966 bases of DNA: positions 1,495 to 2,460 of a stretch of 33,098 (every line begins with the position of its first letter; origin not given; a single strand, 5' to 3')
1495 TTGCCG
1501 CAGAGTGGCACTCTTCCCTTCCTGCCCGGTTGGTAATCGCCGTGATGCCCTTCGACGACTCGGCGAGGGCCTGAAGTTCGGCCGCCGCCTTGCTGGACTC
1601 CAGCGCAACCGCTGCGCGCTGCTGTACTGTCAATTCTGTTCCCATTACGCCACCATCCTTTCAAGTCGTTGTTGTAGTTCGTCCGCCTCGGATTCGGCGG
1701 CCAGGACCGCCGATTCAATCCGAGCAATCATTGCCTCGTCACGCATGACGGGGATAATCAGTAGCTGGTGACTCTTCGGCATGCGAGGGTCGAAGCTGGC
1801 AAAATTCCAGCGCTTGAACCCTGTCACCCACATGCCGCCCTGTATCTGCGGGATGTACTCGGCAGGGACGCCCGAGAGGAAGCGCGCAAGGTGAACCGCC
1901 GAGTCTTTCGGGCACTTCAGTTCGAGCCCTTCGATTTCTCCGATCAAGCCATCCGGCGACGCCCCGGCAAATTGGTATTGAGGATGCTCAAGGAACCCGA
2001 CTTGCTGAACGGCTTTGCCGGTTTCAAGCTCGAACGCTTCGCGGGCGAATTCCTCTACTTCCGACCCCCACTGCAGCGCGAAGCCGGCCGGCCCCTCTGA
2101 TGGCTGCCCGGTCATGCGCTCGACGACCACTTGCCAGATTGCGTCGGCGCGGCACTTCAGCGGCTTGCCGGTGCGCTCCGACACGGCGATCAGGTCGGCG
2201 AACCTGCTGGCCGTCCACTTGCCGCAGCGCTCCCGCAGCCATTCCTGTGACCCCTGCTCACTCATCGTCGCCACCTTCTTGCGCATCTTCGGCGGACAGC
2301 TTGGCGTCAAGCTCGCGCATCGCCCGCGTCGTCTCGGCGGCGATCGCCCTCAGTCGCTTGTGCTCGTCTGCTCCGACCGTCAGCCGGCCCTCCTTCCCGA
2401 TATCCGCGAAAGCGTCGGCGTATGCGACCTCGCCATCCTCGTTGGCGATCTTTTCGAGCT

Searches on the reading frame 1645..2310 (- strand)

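Call 58: search_protein_families(library=pfam, proteins=[window:1645-2310:-], max_evalue=0.01)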
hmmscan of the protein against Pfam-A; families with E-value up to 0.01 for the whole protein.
window:1645-2310:- (221 aa): 1 family
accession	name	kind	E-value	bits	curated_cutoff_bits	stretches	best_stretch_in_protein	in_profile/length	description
PF09588.16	YqaJ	-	1.9e-27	96.8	22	1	23-165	1-149/150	YqaJ-like viral recombinase domain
